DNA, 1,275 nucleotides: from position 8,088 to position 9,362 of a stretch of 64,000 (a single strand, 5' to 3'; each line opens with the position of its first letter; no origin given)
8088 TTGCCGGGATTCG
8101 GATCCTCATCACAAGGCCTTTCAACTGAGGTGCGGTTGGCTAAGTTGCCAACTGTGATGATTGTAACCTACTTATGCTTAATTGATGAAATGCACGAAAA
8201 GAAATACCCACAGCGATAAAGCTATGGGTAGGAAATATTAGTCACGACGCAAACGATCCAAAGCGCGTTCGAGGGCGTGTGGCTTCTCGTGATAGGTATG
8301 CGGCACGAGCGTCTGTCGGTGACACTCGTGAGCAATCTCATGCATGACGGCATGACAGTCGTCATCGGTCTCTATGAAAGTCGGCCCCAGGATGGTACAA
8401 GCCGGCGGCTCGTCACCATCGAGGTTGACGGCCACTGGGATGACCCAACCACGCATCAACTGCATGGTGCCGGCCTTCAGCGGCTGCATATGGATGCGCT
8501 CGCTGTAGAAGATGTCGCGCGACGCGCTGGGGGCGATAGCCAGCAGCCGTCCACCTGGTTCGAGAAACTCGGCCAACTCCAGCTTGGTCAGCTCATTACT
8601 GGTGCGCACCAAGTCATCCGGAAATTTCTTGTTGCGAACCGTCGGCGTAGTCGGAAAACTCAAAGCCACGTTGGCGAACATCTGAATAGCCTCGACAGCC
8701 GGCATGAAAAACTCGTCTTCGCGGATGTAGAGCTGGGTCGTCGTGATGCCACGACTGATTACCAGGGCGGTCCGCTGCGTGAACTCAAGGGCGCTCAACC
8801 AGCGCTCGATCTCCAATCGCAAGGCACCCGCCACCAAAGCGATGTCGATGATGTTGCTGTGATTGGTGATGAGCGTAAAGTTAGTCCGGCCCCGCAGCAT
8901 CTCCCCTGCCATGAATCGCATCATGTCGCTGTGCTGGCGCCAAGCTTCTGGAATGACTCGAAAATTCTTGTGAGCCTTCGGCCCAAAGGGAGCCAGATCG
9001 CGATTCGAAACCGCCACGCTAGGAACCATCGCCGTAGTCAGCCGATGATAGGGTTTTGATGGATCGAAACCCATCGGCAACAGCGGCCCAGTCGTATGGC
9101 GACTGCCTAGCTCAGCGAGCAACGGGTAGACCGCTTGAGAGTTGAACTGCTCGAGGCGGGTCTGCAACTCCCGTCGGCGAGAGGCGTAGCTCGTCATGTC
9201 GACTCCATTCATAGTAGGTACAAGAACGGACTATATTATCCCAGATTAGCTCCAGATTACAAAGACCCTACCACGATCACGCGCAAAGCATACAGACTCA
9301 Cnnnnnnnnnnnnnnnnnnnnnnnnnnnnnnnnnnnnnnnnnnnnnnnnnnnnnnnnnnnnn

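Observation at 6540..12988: Concentration of lipid-scavenging and remodelling enzymes in a reduced genome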

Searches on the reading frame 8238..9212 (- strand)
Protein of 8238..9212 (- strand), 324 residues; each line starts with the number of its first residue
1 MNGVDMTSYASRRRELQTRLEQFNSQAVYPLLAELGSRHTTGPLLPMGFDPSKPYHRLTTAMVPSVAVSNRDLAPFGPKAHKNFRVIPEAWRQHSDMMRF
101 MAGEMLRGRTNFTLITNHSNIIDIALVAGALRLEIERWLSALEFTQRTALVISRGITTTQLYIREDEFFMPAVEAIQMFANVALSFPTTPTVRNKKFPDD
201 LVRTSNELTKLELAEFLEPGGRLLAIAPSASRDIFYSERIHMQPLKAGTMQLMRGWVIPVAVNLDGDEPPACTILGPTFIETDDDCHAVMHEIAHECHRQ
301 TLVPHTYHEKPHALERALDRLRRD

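Call 3: search_protein_families(library=pfam, proteins=[window:8238-9212:-], max_evalue=0.01)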
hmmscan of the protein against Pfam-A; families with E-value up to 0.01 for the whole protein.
window:8238-9212:- (324 aa): 0 families

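Call 4: search_protein_families(library=ncbifam, proteins=[window:8238-9212:-], max_evalue=0.01)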
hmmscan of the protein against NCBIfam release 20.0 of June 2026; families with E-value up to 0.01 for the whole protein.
window:8238-9212:- (324 aa): 0 families

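Call 10: search_solved_structures(query=window:8238-9212:-, max_evalue=10)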
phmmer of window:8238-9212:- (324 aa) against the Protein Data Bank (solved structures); distinct sequences matched with E-value up to 10: 0.

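Call 13: find_homologous_proteins(query=window:8238-9212:-, max_evalue=0.001)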
Query window:8238-9212:- (324 aa): 26 proteins with E <= 0.001 among 7310 candidates.
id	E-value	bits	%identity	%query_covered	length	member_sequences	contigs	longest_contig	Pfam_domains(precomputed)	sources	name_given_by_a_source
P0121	2.4e-208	709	97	98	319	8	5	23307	-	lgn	-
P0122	6.4e-188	642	89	98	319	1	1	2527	-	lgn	-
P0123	7.6e-116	405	55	97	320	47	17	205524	-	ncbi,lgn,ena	-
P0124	6.9e-110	385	56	97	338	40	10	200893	-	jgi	jgi:hypothetical protein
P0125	2.2e-109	384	55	98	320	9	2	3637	-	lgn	-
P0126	3.8e-107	376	56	97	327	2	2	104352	-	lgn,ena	-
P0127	5.4e-106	373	55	97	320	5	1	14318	-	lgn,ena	-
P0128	2.4e-105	370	54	99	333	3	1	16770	-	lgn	-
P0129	3.4e-105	370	54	98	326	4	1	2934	-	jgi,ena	jgi:hypothetical protein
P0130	2.0e-104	367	52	98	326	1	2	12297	-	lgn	-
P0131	3.8e-104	367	53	96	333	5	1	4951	-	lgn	-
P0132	9.4e-100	352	52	96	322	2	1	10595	-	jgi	jgi:hypothetical protein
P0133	8.1e-99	349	50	98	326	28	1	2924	-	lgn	-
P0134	4.8e-97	343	50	98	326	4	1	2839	-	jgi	-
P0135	6.2e-90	320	50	99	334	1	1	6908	-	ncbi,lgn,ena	-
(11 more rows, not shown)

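Call 16: search_solved_structures(query=A1, max_evalue=10, show_alignments=2)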
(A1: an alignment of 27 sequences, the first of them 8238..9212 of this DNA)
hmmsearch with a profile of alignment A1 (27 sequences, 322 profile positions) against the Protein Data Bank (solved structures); distinct sequences matched with E-value up to 10: 5.
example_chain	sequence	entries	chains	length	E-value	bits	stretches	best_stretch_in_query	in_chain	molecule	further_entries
5kym_A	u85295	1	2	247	0.23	13.5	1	103-125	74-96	1-acyl-sn-glycerol-3-phosphate acyltransferase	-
6yux_A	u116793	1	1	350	0.52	12.3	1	263-315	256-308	Double Bond Reductase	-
5cnq_A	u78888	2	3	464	1.3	11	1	161-195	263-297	Nuclease-like protein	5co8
6grb_A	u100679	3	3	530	1.6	10.8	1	161-195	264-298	Nuclease-like protein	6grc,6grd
8ia1_A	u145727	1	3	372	1.8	10.6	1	200-237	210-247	Glycerol-3-phosphate acyltransferase, chloroplastic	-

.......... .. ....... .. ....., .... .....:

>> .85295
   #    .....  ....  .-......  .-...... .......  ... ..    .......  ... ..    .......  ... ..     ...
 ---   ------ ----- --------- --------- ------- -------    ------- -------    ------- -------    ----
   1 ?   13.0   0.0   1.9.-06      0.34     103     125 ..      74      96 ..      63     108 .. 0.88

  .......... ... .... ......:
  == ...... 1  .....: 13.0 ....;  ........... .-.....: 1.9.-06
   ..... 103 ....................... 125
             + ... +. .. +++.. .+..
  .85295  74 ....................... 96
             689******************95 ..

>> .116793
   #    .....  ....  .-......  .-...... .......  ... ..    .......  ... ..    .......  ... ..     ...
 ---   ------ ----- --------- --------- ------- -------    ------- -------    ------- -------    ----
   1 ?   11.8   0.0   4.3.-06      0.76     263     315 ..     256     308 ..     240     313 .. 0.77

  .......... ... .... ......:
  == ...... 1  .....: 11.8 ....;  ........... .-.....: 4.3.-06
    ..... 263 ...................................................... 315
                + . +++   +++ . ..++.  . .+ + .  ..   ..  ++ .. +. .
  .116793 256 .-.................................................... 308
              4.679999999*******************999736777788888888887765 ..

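Call 22: predict_structure(alignment_id=A1)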
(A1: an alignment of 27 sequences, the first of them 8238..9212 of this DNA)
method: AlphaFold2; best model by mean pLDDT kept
length: 324 residues; sequences in the alignment: 27
mean_pLDDT: 87.8   pTM: 0.87
mean pLDDT of the five models: 87.8, 87.3, 84.1, 83.6, 82.4
residues with pLDDT >= 90: 216; 70-90: 68; 50-70: 30; < 50: 10
segments of 3 or more residues with pLDDT < 50: 1-3, 231-237
pLDDT, mean of each block of 10 residues (from residue 1): 67 97 96 84 89 97 96 91 95 97 96 85 92 98 97 93 86 96 85 73 94 95 86 50 81 95 88 95 94 92 84 61 56
secondary structure, 60 per line:
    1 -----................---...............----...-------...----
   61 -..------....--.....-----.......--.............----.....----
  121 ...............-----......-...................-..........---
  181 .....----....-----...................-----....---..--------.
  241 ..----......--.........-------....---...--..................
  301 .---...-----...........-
elements in order: H6-21 H25-39 E44-46 H70-73 H76-80 H86-92 H95-107 E112-116 H121-135 H141-146 E148-153 H154-158 E159-163 E168-171 H172-177 E181-185 H190-193 H199-217 E223-226 E240-242 H247-252 E255-263 E271-274 E278-280 H283-301 E305-307 H313-323

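Call 29: find_related_loci(query=A1, collection=genome_contigs, flank=10000)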
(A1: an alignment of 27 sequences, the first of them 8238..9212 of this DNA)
Query A1 (324 aa) in genome_contigs; peptide patterns used: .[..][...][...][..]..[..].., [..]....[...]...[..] (x = any residue, [..] = any of these).
54 stretches matched a pattern; 15 encode a relative of the query (tblastn E <= 1e-3); 15 distinct loci.
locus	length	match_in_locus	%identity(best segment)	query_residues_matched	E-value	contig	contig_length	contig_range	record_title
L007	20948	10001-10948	55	11-323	4e-124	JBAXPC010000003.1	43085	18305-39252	MAG: bacterium isolate ELA521 MAG521_3, whole genome shotgun sequence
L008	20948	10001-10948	55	11-323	3e-124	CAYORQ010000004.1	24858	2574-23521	MAG TPA_asm: uncultured Candidatus Saccharibacteria bacterium isolate binchicken_co321_112 genome assembly, contig: NODE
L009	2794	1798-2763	55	10-324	6e-124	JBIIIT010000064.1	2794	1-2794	MAG: Candidatus Saccharimonadia bacterium isolate ME2001-09-10pf_3300042914_group1_bin219 Rohwer_bin1540_scaffold_68546_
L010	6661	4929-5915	49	3-324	4e-109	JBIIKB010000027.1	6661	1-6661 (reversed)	MAG: Candidatus Saccharimonadia bacterium isolate ME2001-10-09pf_3300042861_group1_bin39 Rohwer_bin1541_scaffold_9268_c2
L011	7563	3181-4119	53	12-322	5e-109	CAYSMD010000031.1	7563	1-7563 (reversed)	MAG TPA_asm: uncultured Candidatus Saccharibacteria bacterium isolate SRP286056_co2_117 genome assembly, contig: NODE_16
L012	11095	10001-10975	50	3-323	6e-108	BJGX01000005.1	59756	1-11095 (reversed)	Candidatus Saccharibacteria bacterium LBMAG_Ca.Saccharibacteria_epi.bin1 DNA, sequence05, whole genome shotgun sequence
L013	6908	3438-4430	50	2-324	1e-97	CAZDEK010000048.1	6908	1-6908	MAG TPA_asm: uncultured Candidatus Saccharibacteria bacterium isolate SRP135725_co1_192 genome assembly, contig: NODE_16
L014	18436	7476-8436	54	4-321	1e-94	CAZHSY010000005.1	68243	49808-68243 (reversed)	MAG TPA_asm: uncultured Candidatus Saccharibacteria bacterium isolate SRP170004_co1_321 genome assembly, contig: NODE_45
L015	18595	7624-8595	46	5-323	5e-88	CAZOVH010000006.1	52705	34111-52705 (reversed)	MAG TPA_asm: uncultured Candidatus Saccharibacteria bacterium isolate SRP296810_co1_392 genome assembly, contig: NODE_49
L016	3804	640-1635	45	5-324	6e-86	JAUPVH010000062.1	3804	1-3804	MAG: Patescibacteria group bacterium isolate erpe_2018_sw_27hr_WHONDRS-SW48-000094_B_bin.8 scaffold_705659, whole genome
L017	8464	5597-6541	46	15-323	6e-85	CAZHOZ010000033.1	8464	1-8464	MAG TPA_asm: uncultured Candidatus Saccharibacteria bacterium isolate binchicken_co16_307 genome assembly, contig: NODE_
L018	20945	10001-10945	47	15-323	3e-82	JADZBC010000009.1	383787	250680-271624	MAG: bacterium isolate SJ655 c_000001012947, whole genome shotgun sequence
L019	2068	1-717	50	83-318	4e-78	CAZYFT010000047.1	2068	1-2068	MAG TPA_asm: uncultured Candidatus Saccharibacteria bacterium isolate SRP135725_co1_79 genome assembly, contig: NODE_112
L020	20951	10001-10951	55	11-324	2e-123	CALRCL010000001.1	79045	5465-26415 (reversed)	MAG: Patescibacteria group bacterium UBA4664 isolate RH-26jul17-99 genome assembly, contig: RH-26jul17-C747, whole genom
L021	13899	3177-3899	28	80-316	2e-24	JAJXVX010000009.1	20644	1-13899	MAG: bacterium isolate BP5.bin48 NODE_4236_length_20644_cov_2.141395, whole genome shotgun sequence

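Call 32: search_protein_families(library=pfam, proteins=[L007:9234-9881:+, L007:5568-9164:+, L011:4933-5898:+, L007:11043-11645:+, L011:1624-2796:+, L011:5944-7209:+, L007:11642-11992:+, L007:4786-5274:+, L011:4240-4794:-, L007:12331-13578:+], max_evalue=0.001)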
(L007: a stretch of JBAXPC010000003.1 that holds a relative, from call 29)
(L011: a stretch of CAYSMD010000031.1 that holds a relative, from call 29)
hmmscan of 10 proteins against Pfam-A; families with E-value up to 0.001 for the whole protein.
L007:9234-9881:+ (215 aa): 1 family
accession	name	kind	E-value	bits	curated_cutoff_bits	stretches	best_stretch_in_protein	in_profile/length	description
PF01245.26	Ribosomal_L19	-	1.8e-36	124.9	22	1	5-114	3-111/111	Ribosomal protein L19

L007:5568-9164:+ (1198 aa): 5 families
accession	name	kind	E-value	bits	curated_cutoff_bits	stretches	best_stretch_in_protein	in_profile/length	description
PF07733.18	DNA_pol3_alpha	-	7.7e-98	327.7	23.9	1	319-595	2-260/260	Bacterial DNA polymerase III alpha NTPase domain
PF17657.6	DNA_pol3_finger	-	7.2e-65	217.8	22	1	598-760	1-165/166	Bacterial DNA polymerase III alpha subunit finger domain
PF02811.25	PHP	-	1.2e-57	195.3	26.4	1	27-199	1-164/164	PHP domain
PF14579.12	HHH_6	-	1.2e-30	106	25.6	1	835-923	1-89/90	Helix-hairpin-helix motif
PF01336.31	tRNA_anti-codon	-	2.5e-10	40.6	27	1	1019-1102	1-75/75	OB-fold nucleic acid binding domain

L011:4933-5898:+ (321 aa): 1 family
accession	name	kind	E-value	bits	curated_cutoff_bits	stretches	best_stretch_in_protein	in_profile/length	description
PF01207.24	Dus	-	1.6e-52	179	20.4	1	18-311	2-298/311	Dihydrouridine synthase (Dus)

L007:11043-11645:+ (200 aa): 1 family
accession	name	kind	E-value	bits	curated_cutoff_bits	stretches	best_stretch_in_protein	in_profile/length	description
PF01351.25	RNase_HII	-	1e-37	130.4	25.8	1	21-197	1-198/199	Ribonuclease HII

L011:1624-2796:+ (390 aa): 3 families
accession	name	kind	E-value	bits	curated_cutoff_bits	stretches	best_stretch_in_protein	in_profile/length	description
PF13365.12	Trypsin_2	-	1.9e-23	84.2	27.6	1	212-348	1-144/144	Trypsin-like peptidase domain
PF02674.22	Colicin_V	-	9e-12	45.6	29.3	1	4-144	1-142/144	Colicin V production protein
PF00089.32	Trypsin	-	7.4e-08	32.9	20.6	1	212-364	27-212/220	Trypsin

L011:5944-7209:+ (421 aa): 2 families
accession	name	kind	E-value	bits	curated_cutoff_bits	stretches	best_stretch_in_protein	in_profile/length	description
PF00587.30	tRNA-synt_2b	-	5.4e-32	111.7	29.3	1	103-313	5-178/179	tRNA synthetase class II core domain (G, H, P, S and T)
PF03129.25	HGTP_anticodon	-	4e-11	43.3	21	1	334-419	5-92/94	Anticodon binding domain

L007:11642-11992:+ (116 aa): 2 families
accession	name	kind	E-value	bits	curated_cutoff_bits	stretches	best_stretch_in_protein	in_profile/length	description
PF02021.23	UPF0102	-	7.9e-25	87.5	23.6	1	11-102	1-80/80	Uncharacterised protein family UPF0102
PF08378.17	NERD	-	0.0002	22.3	22.1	0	8-62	2-63/111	Nuclease-related domain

L007:4786-5274:+ (162 aa): 1 family
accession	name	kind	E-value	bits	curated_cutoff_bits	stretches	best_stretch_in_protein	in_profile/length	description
PF12732.12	YtxH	-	3.5e-12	47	37.5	1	9-80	2-62/71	YtxH-like protein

L011:4240-4794:- (184 aa): 1 family
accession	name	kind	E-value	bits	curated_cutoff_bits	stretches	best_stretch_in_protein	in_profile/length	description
PF03729.18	DUF308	-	2e-21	76.4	25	2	22-91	1-71/73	Short repeat of unknown function (DUF308)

L007:12331-13578:+ (415 aa): 4 families
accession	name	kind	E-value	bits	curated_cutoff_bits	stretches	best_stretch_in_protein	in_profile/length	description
PF08529.16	NusA_N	-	2e-38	131.7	23.8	1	5-125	2-119/119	NusA N-terminal domain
PF13184.12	KH_5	-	3.9e-25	88.2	27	1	230-297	1-68/69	NusA-like KH domain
PF23095.1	KH_NusA_C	-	0.0005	20.5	34.2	0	305-338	1-34/59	Transcription termination/antitermination protein NusA, KH domain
PF00575.29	S1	-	0.00066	20.4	22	0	135-195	4-71/74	S1 RNA binding domain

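Call 48: search_protein_representatives(alignment_id=A1)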
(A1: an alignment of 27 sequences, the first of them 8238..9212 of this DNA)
Query: 27 sequences, 322 profile positions. Proteins with E-value up to 0.001 (for the whole library): 249; up to 1e-10: 138; up to 1e-30: 23. The best 150 are listed.
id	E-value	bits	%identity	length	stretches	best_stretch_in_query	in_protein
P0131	1.8e-145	500.3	-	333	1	3-320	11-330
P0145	4.8e-139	479.1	-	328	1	4-322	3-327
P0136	3.0e-121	420.6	-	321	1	3-285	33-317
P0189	2.3e-103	361.9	-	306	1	11-313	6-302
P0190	2.3e-77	276.4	-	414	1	7-317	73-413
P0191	5.0e-77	275.3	-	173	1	156-322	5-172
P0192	9.2e-72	258.0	-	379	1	10-318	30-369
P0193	1.2e-67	244.6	-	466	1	11-318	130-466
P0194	6.1e-61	222.5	-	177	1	5-179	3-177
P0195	1.3e-55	204.9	-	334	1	7-319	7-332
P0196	5.9e-46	173.2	-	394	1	13-321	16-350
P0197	2.0e-45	171.5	-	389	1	21-310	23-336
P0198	2.6e-45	171.1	-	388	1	21-318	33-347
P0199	1.7e-42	161.9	-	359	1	8-317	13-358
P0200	1.0e-36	142.9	-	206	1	172-321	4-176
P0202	8.9e-34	133.2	-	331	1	19-314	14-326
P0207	1.2e-31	126.3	-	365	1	9-321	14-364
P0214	8.1e-29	116.9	-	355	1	6-292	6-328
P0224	7.0e-28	113.8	-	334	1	21-320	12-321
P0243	8.3e-22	93.9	-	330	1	7-311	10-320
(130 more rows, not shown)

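Call 49: list_cluster_members(proteins=[P0190, P0192, P0195, P0196, P0199, P0202, P0207, P0214, P0224, P0243])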
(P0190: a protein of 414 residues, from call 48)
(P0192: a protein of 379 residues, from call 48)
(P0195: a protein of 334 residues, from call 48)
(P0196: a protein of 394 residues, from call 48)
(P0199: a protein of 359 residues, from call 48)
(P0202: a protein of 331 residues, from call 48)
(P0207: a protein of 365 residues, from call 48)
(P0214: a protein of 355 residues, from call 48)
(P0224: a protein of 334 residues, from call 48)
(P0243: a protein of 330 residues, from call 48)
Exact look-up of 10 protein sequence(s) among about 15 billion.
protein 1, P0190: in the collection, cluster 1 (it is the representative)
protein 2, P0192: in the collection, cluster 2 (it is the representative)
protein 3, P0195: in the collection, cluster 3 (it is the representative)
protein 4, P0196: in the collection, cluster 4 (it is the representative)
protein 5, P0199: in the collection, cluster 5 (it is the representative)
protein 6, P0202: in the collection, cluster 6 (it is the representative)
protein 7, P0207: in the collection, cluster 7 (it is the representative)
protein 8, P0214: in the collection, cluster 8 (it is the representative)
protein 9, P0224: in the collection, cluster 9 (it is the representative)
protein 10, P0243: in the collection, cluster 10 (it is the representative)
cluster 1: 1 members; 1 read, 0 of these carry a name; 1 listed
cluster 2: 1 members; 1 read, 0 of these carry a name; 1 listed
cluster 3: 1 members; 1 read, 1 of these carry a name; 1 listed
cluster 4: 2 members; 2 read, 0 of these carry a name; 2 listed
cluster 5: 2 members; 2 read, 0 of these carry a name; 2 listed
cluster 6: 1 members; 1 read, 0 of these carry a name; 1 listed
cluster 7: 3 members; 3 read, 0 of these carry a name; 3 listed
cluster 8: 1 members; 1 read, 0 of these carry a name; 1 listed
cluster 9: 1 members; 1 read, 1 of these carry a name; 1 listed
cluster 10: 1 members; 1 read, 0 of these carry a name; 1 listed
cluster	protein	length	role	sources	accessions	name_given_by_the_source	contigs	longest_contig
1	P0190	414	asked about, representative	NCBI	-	-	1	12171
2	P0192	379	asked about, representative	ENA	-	-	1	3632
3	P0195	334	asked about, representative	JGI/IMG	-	hypothetical protein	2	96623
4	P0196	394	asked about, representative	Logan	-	-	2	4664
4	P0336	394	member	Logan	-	-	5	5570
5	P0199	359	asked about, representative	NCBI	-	-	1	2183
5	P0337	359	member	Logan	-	-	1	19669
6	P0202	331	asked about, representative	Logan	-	-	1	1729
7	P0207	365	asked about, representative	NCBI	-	-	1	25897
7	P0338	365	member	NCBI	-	-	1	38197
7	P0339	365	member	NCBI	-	-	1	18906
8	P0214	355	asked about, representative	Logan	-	-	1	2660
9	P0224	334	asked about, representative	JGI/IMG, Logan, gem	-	hypothetical protein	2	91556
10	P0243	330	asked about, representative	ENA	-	-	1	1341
